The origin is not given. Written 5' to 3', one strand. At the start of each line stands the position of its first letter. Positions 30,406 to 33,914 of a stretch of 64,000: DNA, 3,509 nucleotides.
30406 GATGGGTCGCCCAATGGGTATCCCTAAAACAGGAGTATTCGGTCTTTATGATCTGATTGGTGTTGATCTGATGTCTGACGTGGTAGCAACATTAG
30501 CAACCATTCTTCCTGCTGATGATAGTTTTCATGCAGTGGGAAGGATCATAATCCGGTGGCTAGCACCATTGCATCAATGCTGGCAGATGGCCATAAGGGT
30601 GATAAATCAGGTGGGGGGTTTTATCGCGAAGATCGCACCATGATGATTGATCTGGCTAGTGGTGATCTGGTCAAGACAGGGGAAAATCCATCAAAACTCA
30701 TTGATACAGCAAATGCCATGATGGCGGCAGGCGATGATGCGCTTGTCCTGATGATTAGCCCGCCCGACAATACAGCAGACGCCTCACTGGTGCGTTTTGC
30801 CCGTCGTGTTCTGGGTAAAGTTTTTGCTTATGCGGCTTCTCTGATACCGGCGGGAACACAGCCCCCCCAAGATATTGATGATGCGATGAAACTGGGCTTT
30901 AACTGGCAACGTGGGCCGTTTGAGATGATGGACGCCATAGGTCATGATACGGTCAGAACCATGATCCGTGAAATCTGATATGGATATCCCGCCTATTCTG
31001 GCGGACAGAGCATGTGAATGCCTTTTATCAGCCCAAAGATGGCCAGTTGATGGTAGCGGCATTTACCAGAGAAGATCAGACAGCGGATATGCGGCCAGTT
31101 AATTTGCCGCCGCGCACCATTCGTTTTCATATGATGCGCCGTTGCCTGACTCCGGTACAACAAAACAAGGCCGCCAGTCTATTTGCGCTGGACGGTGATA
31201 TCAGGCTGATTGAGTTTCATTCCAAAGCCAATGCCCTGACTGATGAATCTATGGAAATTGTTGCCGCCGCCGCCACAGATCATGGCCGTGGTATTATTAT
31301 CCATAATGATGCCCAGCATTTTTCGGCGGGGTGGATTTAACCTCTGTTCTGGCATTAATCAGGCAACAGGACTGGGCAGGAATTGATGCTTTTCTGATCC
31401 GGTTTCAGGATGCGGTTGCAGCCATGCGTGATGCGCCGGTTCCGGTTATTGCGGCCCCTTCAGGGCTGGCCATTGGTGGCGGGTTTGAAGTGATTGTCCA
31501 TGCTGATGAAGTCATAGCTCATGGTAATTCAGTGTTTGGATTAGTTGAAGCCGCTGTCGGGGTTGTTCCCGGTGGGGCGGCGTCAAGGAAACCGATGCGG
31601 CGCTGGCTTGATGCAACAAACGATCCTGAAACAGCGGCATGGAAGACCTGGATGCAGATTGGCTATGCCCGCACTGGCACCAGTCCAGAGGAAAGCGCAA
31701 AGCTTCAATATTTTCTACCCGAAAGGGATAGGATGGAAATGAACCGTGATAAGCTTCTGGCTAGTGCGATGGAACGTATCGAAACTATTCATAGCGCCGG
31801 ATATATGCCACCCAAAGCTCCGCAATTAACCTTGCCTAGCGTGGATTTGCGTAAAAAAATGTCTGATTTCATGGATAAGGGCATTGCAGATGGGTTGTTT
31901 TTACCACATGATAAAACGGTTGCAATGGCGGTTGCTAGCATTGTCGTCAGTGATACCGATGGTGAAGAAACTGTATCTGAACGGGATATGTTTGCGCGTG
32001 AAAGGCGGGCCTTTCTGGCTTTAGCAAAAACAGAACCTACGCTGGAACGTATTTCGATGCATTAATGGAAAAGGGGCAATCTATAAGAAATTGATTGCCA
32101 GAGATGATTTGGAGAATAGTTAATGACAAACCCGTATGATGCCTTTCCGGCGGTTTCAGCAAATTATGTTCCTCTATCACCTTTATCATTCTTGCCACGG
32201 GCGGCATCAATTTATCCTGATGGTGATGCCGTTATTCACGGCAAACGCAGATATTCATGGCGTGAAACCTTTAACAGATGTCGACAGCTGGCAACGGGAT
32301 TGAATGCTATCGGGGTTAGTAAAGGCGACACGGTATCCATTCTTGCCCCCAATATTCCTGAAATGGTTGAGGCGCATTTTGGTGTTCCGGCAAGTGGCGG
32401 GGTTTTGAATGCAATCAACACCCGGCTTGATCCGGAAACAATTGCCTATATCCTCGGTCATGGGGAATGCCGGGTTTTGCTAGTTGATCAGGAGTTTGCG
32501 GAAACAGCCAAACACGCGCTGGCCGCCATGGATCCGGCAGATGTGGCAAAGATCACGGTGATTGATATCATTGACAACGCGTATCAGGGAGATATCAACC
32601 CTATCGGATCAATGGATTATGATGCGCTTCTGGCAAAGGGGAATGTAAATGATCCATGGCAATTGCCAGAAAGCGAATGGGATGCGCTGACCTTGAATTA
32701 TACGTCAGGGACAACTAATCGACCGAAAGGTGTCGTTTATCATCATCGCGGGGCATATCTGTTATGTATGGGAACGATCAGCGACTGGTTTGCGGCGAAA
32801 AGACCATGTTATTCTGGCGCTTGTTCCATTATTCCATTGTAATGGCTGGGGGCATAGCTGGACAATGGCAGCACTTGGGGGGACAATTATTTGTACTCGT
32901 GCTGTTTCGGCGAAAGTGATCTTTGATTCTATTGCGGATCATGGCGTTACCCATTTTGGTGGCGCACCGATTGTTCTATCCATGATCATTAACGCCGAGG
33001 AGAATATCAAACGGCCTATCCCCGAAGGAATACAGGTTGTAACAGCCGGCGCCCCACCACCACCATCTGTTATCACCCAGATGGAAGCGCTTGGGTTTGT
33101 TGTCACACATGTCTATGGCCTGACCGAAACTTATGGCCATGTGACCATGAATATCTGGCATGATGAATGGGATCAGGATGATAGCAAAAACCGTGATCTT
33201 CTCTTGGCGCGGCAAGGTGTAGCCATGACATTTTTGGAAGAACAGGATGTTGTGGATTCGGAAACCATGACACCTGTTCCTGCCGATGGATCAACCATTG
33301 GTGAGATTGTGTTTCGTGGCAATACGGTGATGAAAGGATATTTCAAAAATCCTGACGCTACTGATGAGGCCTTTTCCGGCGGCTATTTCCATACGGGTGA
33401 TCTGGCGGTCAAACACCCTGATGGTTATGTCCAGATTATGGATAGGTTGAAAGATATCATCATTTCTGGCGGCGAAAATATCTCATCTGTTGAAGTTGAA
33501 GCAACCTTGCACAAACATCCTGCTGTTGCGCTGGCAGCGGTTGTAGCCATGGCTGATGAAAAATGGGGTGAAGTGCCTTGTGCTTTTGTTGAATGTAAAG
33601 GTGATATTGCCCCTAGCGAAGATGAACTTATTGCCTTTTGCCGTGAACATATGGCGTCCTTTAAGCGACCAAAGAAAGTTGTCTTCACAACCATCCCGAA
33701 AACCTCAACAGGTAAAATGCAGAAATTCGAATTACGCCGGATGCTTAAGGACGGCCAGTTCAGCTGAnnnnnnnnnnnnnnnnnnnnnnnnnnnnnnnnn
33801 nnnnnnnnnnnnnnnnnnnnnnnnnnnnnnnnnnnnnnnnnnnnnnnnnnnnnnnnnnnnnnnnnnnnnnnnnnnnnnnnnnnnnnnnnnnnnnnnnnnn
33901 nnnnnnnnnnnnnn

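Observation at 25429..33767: Compact DMSP-demethylation-type cluster: acuI, dmdA, metY, hydrolase, HAD/ECH fusion, acyl-CoA ligase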

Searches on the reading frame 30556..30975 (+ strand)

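Call 4: search_protein_families(library=pfam, proteins=[window:30556-30975:+], max_evalue=0.001)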
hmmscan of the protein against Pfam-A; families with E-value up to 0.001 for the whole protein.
window:30556-30975:+ (140 aa): 1 family
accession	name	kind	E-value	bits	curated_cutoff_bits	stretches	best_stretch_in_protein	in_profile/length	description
PF00725.27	3HCDH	-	5.8e-13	49.6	22.1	1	82-137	4-59/97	3-hydroxyacyl-CoA dehydrogenase, C-terminal domain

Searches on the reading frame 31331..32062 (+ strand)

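Call 4: search_protein_families(library=pfam, proteins=[window:31331-32062:+], max_evalue=0.001)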
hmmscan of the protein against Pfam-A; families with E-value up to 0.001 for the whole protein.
window:31331-32062:+ (244 aa): 2 families
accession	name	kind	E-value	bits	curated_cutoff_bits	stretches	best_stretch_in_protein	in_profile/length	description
PF00378.25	ECH_1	-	1.1e-10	41.8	27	1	24-84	76-136/251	Enoyl-CoA hydratase/isomerase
PF16113.10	ECH_2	-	5.7e-06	26.5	27.2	1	2-84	54-135/335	Enoyl-CoA hydratase/isomerase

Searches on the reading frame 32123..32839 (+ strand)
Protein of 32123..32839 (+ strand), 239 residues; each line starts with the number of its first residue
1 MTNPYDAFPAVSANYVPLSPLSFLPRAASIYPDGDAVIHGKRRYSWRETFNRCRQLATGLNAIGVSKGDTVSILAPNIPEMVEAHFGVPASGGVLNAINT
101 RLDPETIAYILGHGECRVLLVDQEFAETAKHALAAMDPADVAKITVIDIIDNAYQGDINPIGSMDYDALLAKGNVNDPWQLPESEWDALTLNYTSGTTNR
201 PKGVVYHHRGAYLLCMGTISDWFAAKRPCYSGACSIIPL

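Call 3: search_protein_families(library=ncbifam, proteins=[window:32123-32839:+], max_evalue=0.00001)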
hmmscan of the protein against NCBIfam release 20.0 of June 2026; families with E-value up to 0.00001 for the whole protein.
window:32123-32839:+ (239 aa): 66 families (the best 25 are shown)
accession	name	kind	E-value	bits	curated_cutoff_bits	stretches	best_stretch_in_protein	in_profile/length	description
NF006020.0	PRK08162.1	subfamily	3.3e-87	293.1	677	1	10-230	11-227/545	acyl-CoA synthetase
NF004837.0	PRK06187.1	subfamily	5.1e-39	133.9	476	1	23-223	13-208/531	long-chain-fatty-acid--CoA ligase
NF005801.1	PRK07656.1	equivalog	3.8e-27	95.1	657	1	24-211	7-189/500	FadD3 family acyl-CoA ligase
NF005426.0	PRK07008.1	equivalog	3.9e-27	95.1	822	1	42-217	42-211/545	3-(methylthio)propionyl-CoA ligase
NF005863.0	PRK07798.1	subfamily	1.4e-26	93.2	543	1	26-219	12-197/540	acyl-CoA synthetase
NF006182.0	PRK08316.1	subfamily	2.2e-26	92.5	663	1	23-219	16-204/523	fatty acyl-CoA synthetase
NF004674.0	PRK06018.1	subfamily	1.3e-23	83.5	766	1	43-217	39-208/544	long-chain-fatty-acid--CoA ligase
NF004143.0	PRK05620.1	equivalog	1e-21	76.9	852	1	43-218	38-213/576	long-chain fatty-acid--CoA ligase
TIGR03098.1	ligase_PEP_1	hypoth_equivalog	2.9e-21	75.5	592.35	1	25-210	7-187/517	acyl-CoA ligase (AMP-forming), exosortase A system-associated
NF005676.0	PRK07470.1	equivalog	4.5e-21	75.1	774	1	22-213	24-204/544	acyl-CoA synthetase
NF004797.0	PRK06145.1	equivalog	1.3e-20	73.2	850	1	28-208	12-171/499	acyl-CoA synthetase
NF004814.0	PRK06164.1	equivalog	2.6e-20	72.5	677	1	28-209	20-203/540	acyl-CoA synthetase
NF005857.1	PRK07786.1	exception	6.2e-20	71.2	733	1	24-210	15-190/513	fatty-acid--CoA ligase FadD5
NF006134.1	PRK08279.1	equivalog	1.1e-19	70.4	625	1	26-211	52-233/605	long-chain-acyl-CoA synthetase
NF009233.0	PRK12583.1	subfamily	2.6e-19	69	832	1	27-209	27-224/558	fatty acid CoA ligase family protein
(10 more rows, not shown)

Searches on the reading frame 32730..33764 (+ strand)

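Call 3: search_protein_families(library=ncbifam, proteins=[window:32730-33764:+], max_evalue=0.00001)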
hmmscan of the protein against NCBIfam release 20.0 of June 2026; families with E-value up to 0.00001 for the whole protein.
window:32730-33764:+ (345 aa): 99 families (the best 25 are shown)
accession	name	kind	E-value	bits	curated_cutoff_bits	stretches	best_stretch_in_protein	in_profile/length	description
NF006020.0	PRK08162.1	subfamily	1.8e-151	505.2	677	1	24-341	223-540/545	acyl-CoA synthetase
NF004837.0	PRK06187.1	subfamily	1e-90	304.5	476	1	18-343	207-526/531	long-chain-fatty-acid--CoA ligase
NF006182.0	PRK08316.1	subfamily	2.5e-61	207.8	663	1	19-341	207-519/523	fatty acyl-CoA synthetase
NF005426.0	PRK07008.1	equivalog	3e-59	201.1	822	1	26-343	224-539/545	3-(methylthio)propionyl-CoA ligase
NF005307.0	PRK06839.1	equivalog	3.7e-57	194.1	748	1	20-341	186-495/496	o-succinylbenzoate--CoA ligase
NF004674.0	PRK06018.1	subfamily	7.4e-57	193.3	766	1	15-342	211-537/544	long-chain-fatty-acid--CoA ligase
NF002966.0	PRK03640.1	equivalog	2.7e-53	181.3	556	1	20-339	178-480/483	o-succinylbenzoate--CoA ligase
NF009233.0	PRK12583.1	subfamily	8.6e-52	176.3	832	1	20-338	238-549/558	fatty acid CoA ligase family protein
NF005801.1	PRK07656.1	equivalog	1.4e-50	172.4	657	1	19-336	200-500/500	FadD3 family acyl-CoA ligase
NF052269.1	Staph_lig_FadD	equivalog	2.8e-50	171.1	650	1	26-341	192-495/499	long-chain-fatty-acid--CoA ligase FadD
NF005676.0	PRK07470.1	equivalog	6.3e-50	170.3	774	1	7-341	206-531/544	acyl-CoA synthetase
TIGR01923.1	menE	equivalog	1.6e-49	169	330.15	1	24-332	154-439/442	o-succinylbenzoate--CoA ligase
NF006572.0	PRK09088.1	equivalog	7.9e-49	166.6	696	1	25-340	181-488/491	acyl-CoA synthetase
NF006181.0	PRK08314.1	subfamily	4.7e-48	163.8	705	1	23-333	243-548/563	long-chain-fatty-acid--CoA ligase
NF005714.0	PRK07529.1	subfamily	6.9e-47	160.1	632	1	9-337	243-574/640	acyl-CoA synthetase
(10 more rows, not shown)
